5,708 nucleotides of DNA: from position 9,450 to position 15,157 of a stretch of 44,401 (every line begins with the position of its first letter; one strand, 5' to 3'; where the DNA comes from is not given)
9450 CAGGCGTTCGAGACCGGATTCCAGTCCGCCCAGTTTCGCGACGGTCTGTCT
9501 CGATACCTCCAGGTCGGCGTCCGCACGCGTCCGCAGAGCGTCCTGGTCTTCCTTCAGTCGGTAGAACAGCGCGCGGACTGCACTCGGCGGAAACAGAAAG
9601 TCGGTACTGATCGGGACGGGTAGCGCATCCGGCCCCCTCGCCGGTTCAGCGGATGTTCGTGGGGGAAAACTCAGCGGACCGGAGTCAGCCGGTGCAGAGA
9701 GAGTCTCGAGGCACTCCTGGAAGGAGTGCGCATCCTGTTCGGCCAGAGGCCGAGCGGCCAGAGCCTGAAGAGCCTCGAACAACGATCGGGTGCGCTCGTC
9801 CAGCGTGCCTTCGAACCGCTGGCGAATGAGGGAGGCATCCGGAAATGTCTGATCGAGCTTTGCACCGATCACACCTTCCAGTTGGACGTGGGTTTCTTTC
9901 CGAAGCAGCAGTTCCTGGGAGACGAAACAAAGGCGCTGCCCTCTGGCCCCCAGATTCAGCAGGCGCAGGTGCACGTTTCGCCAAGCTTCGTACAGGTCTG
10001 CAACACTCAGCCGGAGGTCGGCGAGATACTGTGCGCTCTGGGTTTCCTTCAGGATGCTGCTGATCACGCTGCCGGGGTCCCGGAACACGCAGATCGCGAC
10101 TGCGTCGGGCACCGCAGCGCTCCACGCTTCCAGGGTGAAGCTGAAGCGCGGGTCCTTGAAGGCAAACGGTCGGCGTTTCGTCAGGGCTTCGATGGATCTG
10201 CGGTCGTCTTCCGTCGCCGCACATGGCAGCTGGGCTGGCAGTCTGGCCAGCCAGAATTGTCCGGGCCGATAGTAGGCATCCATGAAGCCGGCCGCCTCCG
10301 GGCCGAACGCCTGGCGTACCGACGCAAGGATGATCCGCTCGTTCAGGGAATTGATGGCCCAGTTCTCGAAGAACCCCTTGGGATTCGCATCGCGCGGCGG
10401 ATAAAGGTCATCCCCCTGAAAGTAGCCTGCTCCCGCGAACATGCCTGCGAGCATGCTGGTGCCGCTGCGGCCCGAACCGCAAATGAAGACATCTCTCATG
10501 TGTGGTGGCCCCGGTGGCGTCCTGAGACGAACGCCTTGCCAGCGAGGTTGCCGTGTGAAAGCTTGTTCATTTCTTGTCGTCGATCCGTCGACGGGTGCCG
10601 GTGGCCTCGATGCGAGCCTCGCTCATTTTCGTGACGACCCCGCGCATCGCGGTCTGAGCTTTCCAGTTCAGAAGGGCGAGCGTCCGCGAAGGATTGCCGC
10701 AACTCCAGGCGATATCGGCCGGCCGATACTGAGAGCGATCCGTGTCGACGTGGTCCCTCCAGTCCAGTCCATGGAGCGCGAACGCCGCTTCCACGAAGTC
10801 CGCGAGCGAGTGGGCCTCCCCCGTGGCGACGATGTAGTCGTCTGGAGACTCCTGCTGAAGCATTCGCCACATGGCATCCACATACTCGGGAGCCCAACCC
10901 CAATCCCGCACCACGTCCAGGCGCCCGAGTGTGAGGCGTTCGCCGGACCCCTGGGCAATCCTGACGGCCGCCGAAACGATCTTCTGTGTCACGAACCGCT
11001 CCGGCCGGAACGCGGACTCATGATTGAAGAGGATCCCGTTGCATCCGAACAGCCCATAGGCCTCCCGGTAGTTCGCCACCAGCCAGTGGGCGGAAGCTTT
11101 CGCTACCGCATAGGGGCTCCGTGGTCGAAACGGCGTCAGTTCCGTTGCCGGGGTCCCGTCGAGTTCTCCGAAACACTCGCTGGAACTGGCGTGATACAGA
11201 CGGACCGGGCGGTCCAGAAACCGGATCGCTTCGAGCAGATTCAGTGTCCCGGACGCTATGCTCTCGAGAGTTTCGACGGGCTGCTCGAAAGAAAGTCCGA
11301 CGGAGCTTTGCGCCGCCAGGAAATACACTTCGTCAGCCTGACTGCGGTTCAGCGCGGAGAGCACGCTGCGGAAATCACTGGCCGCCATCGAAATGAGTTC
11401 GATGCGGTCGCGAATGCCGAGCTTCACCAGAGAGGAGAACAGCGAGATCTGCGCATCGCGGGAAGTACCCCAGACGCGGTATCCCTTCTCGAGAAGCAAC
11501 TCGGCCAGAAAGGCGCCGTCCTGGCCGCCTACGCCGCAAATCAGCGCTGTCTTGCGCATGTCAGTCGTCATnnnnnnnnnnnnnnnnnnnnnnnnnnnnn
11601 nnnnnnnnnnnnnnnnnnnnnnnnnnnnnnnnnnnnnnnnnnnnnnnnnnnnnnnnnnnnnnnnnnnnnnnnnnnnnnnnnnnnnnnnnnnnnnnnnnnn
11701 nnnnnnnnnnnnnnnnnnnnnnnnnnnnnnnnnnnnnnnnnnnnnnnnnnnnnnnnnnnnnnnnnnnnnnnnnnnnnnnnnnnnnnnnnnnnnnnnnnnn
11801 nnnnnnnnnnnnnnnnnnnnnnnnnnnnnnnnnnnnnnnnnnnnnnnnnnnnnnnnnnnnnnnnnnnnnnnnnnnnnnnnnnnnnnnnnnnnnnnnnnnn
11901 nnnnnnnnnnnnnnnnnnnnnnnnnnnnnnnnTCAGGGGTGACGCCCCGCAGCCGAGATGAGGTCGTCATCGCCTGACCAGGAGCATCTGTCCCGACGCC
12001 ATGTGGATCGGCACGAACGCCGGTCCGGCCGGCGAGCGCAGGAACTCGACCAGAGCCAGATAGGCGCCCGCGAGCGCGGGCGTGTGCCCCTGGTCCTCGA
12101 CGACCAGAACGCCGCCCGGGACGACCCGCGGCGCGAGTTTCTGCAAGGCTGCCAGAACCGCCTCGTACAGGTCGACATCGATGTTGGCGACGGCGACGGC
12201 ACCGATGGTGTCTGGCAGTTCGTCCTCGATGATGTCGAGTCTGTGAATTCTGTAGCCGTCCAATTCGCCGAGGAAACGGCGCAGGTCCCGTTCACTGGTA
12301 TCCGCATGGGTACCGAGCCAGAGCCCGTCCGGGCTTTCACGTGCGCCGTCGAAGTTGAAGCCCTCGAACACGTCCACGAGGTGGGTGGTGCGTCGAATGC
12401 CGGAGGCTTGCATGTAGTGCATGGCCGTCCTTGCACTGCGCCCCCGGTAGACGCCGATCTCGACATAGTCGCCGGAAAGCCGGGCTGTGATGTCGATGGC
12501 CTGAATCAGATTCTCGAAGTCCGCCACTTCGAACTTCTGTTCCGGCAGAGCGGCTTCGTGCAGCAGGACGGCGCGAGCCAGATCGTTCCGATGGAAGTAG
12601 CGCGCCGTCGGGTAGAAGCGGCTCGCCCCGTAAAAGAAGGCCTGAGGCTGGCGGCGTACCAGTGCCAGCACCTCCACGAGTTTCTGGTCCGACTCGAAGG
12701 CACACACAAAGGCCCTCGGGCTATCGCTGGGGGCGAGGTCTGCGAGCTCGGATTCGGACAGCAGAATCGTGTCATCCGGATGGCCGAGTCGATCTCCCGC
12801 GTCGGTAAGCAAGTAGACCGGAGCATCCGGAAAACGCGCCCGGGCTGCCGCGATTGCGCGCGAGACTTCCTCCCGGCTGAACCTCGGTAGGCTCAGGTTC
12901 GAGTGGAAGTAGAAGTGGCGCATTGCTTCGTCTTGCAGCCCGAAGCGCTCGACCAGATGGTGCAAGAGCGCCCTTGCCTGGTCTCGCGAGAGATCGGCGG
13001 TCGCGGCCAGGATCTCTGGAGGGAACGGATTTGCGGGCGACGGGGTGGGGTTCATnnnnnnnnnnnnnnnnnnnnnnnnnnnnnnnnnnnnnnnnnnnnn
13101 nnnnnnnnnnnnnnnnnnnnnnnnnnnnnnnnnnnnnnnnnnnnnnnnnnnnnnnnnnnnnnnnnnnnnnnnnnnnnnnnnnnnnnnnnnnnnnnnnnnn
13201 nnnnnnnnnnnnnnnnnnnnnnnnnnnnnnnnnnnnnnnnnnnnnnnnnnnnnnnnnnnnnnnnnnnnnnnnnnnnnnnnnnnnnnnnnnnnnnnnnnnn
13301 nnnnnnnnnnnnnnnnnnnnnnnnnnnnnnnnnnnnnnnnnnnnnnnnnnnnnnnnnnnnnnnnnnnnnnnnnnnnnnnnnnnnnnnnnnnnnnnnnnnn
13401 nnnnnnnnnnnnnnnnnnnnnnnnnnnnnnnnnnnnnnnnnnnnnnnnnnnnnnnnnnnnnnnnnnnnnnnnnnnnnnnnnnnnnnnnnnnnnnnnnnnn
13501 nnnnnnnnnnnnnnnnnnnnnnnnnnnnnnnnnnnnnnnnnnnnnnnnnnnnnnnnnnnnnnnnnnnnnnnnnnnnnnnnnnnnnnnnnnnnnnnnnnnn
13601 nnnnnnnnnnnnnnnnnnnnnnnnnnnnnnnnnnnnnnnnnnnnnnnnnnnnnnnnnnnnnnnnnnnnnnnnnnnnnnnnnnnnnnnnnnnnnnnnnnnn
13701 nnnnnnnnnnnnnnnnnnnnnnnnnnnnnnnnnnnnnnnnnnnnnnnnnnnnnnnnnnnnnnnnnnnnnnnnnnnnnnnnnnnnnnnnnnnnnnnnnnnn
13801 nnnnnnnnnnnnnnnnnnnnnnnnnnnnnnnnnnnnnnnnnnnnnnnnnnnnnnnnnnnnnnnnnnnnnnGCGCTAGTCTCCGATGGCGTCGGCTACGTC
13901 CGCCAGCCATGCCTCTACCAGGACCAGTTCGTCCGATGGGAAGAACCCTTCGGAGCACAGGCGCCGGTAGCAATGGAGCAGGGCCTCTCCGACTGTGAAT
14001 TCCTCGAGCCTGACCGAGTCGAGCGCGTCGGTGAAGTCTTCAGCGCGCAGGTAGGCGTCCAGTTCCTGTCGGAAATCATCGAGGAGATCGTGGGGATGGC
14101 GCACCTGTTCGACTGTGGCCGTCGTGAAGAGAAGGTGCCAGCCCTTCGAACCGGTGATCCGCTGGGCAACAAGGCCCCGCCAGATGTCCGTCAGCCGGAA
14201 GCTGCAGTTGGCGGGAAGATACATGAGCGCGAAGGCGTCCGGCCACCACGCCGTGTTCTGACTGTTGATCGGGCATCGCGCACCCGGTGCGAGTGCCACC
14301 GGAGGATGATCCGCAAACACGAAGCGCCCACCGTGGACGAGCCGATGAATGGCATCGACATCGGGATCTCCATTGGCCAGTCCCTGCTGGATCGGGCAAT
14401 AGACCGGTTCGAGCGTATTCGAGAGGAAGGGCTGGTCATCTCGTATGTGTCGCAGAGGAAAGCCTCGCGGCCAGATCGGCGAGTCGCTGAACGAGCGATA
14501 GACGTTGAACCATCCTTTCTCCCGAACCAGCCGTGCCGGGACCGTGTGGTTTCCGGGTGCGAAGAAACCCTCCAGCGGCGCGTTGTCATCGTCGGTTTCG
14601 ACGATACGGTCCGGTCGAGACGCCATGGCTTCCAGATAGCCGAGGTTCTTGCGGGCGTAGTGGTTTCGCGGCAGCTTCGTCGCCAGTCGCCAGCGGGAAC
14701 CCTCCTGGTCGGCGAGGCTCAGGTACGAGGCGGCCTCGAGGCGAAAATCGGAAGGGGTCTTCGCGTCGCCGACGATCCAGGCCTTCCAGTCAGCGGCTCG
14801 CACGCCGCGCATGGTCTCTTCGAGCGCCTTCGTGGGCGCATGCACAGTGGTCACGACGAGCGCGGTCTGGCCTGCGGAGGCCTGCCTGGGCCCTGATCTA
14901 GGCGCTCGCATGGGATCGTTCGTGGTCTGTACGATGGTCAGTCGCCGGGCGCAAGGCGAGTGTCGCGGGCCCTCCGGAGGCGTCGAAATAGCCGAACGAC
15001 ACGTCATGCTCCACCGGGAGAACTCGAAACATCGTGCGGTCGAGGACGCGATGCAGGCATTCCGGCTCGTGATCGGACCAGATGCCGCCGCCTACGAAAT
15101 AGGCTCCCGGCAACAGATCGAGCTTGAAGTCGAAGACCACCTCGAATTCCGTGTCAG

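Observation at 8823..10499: Sulfotransferase head on a WbdD-like coiled-coil stalk: candidate sulfate-capping chain terminator / molecular ruler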

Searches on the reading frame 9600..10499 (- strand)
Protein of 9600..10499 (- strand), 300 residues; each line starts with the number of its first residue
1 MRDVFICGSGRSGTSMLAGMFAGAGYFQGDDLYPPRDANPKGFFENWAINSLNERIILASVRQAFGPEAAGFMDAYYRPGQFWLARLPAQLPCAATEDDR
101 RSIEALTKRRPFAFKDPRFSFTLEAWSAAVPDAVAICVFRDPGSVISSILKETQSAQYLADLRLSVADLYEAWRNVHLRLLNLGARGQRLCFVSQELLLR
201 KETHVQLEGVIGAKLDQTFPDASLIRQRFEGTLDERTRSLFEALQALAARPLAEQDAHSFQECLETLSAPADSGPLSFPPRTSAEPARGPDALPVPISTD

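Call 28: search_protein_representatives(protein=window:9600-10499:-)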
Query: 300 residues. Proteins with E-value up to 0.001 (for the whole library): 3734; up to 1e-10: 540; up to 1e-30: 214. The best 150 are listed.
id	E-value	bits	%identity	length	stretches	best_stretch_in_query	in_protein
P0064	3.9e-95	334.8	56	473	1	1-257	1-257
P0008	8.0e-89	314.1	54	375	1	1-258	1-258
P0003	2.5e-87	309.1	54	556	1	16-300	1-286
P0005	8.3e-87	307.4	54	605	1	16-300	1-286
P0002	7.4e-85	301.0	93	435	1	145-300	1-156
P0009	2.3e-84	299.4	51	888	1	1-262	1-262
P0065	8.5e-84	297.6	48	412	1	1-273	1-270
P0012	1.5e-81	290.2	55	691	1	16-272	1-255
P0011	1.1e-80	287.4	49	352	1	1-273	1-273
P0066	1.0e-70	254.7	49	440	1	1-255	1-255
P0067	5.6e-61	222.7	41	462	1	2-289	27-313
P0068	1.1e-60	221.7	43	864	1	1-269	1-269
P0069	9.1e-58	212.1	38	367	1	1-268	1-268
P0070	5.0e-56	206.4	39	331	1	3-248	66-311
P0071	4.2e-55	203.4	44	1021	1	2-255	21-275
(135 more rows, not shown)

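Call 45: search_solved_structures(query=A3, max_evalue=1, show_alignments=3)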
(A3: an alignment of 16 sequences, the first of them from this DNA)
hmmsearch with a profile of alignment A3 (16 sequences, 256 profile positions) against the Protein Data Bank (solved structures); distinct sequences matched with E-value up to 1: 18.
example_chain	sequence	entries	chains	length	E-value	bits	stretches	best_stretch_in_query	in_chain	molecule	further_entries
9wp1_A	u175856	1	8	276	3.1e-06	30.5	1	103-217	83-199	Protein-tyrosine sulfotransferase 1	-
5wrj_A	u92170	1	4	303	4.1e-06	30.1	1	103-217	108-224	Protein-tyrosine sulfotransferase 1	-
5wri_A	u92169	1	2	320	5e-06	29.8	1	103-217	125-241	Protein-tyrosine sulfotransferase 1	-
8w5z_A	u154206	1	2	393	3.2e-05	27.2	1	99-220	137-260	Protein-tyrosine sulfotransferase (Fragment)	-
2z6v_A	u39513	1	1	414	0.00036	23.7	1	81-217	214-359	Putative uncharacterized protein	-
4gox_A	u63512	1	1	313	0.01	18.9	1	130-220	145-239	Polyketide synthase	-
9wwe_A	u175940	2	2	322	0.013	18.6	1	112-204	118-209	Protein-tyrosine sulfotransferase 2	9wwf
3ap1_A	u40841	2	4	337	0.015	18.4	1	111-204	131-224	Protein-tyrosine sulfotransferase 2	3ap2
4gbm_A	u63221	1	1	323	0.015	18.4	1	130-217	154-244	CurM Sulfotransferase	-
3ap3_A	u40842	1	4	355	0.021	17.9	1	111-204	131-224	Protein-tyrosine sulfotransferase 2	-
6rgo_C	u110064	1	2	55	0.027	17.6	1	49-94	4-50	Autophagy protein 16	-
5x2b_D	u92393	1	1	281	0.07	16.2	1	131-219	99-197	Sulfotransferase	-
5x2b_F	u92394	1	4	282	0.071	16.2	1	131-219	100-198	Sulfotransferase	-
5x2b_C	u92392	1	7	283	0.071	16.2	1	131-219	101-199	Sulfotransferase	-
6xte_A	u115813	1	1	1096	0.15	15.1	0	189-238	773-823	Importin-5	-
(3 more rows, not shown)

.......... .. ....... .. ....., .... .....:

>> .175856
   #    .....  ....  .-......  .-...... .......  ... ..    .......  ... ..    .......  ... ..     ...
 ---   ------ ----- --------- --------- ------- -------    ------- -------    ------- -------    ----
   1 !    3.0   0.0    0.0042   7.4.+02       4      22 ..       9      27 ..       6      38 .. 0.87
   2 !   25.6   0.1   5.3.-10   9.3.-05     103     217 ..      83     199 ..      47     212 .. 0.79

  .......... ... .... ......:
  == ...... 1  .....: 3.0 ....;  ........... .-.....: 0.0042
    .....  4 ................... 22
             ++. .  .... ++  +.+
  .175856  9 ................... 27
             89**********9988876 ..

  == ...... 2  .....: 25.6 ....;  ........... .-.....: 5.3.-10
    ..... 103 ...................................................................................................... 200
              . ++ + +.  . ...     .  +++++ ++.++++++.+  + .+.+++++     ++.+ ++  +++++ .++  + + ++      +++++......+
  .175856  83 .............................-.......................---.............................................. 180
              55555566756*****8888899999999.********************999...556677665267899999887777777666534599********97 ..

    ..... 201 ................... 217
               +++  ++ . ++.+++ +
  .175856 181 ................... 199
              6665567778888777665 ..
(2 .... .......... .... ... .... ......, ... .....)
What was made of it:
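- Checked: A family profile hits TPST1 at E=3e-6 (call 45).
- The best sequence-profile hits among solved structures are tyrosylprotein sulfotransferases (call 45).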

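Call 52: find_related_loci(query=A3, collection=genome_contigs, flank=10000)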
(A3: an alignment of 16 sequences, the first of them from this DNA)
Query A3 (270 aa) in genome_contigs; peptide patterns used: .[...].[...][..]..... (x = any residue, [..] = any of these).
600 stretches matched a pattern (row limit reached: there are more); 411 encode a relative of the query (tblastn E <= 1e-3); the best 80 are kept; 80 distinct loci.
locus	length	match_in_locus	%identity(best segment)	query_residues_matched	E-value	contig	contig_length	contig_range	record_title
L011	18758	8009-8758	38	1-257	5e-52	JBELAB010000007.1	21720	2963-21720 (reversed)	MAG: Syntrophobacteraceae bacterium isolate SPRUCE 83 SPRUCE_83_7, whole genome shotgun sequence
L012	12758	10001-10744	42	1-248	9e-52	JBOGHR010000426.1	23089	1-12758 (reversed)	MAG: Acidimicrobiales bacterium isolate M3-S_metabat2.bin.196 k127_1050440, whole genome shotgun sequence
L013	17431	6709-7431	42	1-253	1e-51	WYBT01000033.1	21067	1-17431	MAG: Planctomycetaceae bacterium isolate PLA3 k127_430727, whole genome shotgun sequence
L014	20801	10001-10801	40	3-267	3e-51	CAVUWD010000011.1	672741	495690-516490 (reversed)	MAG: uncultured delta proteobacterium isolate MFD05674.bin.2.46 genome assembly, contig: contig_36936, whole genome shot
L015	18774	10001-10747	43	1-259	5e-50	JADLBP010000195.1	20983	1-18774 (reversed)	MAG: Planctomycetota bacterium isolate SJ175 c_000000601888, whole genome shotgun sequence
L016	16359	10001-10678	42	1-226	5e-50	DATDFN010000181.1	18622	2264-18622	MAG TPA_asm: Candidatus Binatia bacterium isolate SMAG_U227 k141_1143285, whole genome shotgun sequence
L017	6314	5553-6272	44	1-249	1e-49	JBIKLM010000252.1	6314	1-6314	MAG: Planctomycetota bacterium isolate ME2014-08-22_3300042298_group5_bin51 Rohwer_bin1772_scaffold_17567_c1, whole geno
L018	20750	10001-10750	37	1-248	2e-49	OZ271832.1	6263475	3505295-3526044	MAG: Cyclobacteriaceae bacterium isolate f9502755-0c46-4213-972b-6ccf58d648e9 genome assembly, chromosome: 1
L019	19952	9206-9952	37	1-249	1e-48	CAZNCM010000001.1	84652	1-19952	MAG TPA_asm: uncultured Lyngbya sp. isolate SRP063590_co1_67 genome assembly, contig: NODE_281_length_84652_cov_4.843600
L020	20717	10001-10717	42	1-249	4e-49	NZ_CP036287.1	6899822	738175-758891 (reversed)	Engelhardtia mirabilis strain Pla133 chromosome, complete genome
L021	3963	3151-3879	39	1-253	4e-49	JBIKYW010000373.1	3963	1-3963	MAG: Planctomycetota bacterium isolate ME2015-10-18_3300034355_group6_bin140 Rohwer_bin1769_scaffold_17657_c1, whole gen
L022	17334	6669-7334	40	1-224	4e-47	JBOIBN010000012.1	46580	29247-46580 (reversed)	MAG: Gammaproteobacteria bacterium isolate SE1508_metabat2.bin.13 NODE_80_length_46580_cov_3.222870, whole genome shotgu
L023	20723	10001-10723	39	1-251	5e-47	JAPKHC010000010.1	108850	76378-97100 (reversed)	MAG: Planctomycetota bacterium isolate PDA_C_MAG.29 MAG.29_10, whole genome shotgun sequence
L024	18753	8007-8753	35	1-249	8e-47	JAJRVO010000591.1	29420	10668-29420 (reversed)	MAG: Chloroflexota bacterium isolate Dive96_bin10.46 k141_2876377, whole genome shotgun sequence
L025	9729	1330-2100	38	2-249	2e-46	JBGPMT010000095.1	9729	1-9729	MAG: Candidatus Binataceae bacterium isolate OBJ_0618_7090110_231 k141_5274421_length_9729_cov_14.2885, whole genome sho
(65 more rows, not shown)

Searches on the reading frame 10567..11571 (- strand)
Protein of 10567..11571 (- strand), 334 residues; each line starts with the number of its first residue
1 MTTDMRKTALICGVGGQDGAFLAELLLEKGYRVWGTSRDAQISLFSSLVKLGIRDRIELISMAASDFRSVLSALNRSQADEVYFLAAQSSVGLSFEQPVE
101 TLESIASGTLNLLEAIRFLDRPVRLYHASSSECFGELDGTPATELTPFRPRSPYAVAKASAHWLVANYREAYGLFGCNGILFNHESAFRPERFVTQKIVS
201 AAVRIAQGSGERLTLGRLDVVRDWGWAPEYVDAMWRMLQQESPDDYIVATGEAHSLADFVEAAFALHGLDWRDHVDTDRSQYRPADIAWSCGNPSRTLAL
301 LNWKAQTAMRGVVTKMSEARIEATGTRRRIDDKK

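Call 7: search_protein_families(library=pfam, proteins=[window:10567-11571:-], max_evalue=0.01)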
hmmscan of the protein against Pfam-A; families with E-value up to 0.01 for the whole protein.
window:10567-11571:- (334 aa): 2 families
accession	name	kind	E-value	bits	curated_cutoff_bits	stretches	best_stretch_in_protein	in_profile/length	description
PF16363.11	GDP_Man_Dehyd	-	7.2e-102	341.7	27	1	10-316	1-332/332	GDP-mannose 4,6 dehydratase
PF01370.27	Epimerase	-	7.8e-54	183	20.9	1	9-248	1-239/240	NAD dependent epimerase/dehydratase family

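Call 9: search_protein_families(library=ncbifam, proteins=[window:10567-11571:-], max_evalue=0.01)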
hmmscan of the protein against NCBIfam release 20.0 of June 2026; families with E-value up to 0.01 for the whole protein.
window:10567-11571:- (334 aa): 13 families
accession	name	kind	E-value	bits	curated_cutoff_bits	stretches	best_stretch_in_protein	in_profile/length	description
TIGR01472.1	gmd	equivalog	1.6e-94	316.9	415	1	7-322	1-340/342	GDP-mannose 4,6-dehydratase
TIGR01181.1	dTDP_gluc_dehyt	equivalog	3e-25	89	365.1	1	46-266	41-260/321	dTDP-glucose 4,6-dehydratase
TIGR04180.1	EDH_00030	hypoth_equivalog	1.8e-22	79.8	475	1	10-306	2-295/297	NAD-dependent 4,6-dehydratase LegB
TIGR01179.1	galE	equivalog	9.7e-17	60.8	262.3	1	10-308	3-312/332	UDP-glucose 4-epimerase GalE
NF007582.0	PRK10217.1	equivalog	1.8e-14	53.6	698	1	24-240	20-242/355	dTDP-glucose 4,6-dehydratase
TIGR02622.1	CDP_4_6_dhtase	equivalog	1.9e-14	53.6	278.45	1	7-172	5-172/352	CDP-glucose 4,6-dehydratase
NF007490.0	PRK10084.1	subfamily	7.5e-12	44.9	649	1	55-240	50-249/361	dTDP-glucose 4,6-dehydratase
NF043036.1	ErythonDh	equivalog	9e-09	35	325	1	10-169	4-164/321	D-erythronate dehydrogenase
NF011728.1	PRK15181.1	equivalog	8.8e-06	24.9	760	1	78-172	90-183/348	Vi polysaccharide biosynthesis UDP-N-acetylglucosaminuronic acid C-4 epimerase TviC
NF007956.0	PRK10675.1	subfamily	1.4e-05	24.4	394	1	58-161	53-156/338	UDP-glucose 4-epimerase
NF004823.0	PRK06179.1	subfamily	0.0013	18.2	310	1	5-46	4-45/271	oxidoreductase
NF042423.1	oxyalk_red_Shew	equivalog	0.002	17.3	580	1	7-165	9-156/331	2-alkyl-3-oxoalkanoate reductase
TIGR03466.1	HpnA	hypoth_equivalog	0.0055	15.6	367.65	0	8-152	2-136/327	hopanoid-associated sugar epimerase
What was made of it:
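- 10567..11571 (-): GDP-mannose 4,6-dehydratase, immediately upstream of the target. PF16363 E=7e-102; TIGR01472 hit at E=1.6e-94 but 316.9 bits, below that model's 415-bit cut-off (calls 7, 9)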

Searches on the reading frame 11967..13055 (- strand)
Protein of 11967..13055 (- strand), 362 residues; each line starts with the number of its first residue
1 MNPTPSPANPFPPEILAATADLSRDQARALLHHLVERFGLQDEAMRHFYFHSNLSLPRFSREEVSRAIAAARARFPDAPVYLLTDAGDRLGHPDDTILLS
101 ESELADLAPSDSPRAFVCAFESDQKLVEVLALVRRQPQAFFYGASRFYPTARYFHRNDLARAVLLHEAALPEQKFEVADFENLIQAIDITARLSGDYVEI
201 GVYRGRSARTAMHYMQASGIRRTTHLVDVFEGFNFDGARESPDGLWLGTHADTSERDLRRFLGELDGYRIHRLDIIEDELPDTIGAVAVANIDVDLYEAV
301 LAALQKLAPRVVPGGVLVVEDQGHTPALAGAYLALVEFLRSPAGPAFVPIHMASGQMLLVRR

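Call 7: search_protein_families(library=pfam, proteins=[window:11967-13055:-], max_evalue=0.01)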
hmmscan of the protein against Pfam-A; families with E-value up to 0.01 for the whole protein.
window:11967-13055:- (362 aa): 2 families
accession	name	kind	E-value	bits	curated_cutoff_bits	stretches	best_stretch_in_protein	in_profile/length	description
PF05711.17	TylF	-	2.4e-12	47.1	23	1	180-328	79-235/264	Macrocin-O-methyltransferase (TylF)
PF13578.12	Methyltransf_24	-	5.7e-09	37.2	26.3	1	198-321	1-104/105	Methyltransferase domain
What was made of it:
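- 11967..13055 (-): TylF-like O-methyltransferase, a rival cap-maker. PF05711 and PF13578 (call 7)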

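Call 9: search_protein_families(library=ncbifam, proteins=[window:11967-13055:-], max_evalue=0.01)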
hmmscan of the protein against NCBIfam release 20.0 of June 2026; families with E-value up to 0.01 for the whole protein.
window:11967-13055:- (362 aa): 0 families

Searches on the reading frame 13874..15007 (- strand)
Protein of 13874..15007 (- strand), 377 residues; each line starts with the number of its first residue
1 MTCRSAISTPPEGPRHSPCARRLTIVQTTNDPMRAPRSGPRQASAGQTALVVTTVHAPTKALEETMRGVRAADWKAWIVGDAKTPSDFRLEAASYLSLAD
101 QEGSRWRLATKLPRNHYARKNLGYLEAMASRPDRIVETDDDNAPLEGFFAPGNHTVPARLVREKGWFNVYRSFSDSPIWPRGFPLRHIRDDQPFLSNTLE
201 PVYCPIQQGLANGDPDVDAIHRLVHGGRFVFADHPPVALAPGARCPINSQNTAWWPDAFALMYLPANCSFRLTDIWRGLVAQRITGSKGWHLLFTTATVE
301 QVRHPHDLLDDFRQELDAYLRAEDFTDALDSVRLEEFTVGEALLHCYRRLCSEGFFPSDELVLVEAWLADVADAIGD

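Call 7: search_protein_families(library=pfam, proteins=[window:13874-15007:-], max_evalue=0.01)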
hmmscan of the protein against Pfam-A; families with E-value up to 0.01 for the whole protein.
window:13874-15007:- (377 aa): 1 family
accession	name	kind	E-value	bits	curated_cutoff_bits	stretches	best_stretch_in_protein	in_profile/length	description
PF03385.23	STELLO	-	3.6e-07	29.8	27.8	1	271-372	1-103/387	STELLO glycosyltransferases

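Call 9: search_protein_families(library=ncbifam, proteins=[window:13874-15007:-], max_evalue=0.01)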
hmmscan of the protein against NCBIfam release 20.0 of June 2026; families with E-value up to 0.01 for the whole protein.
window:13874-15007:- (377 aa): 0 families
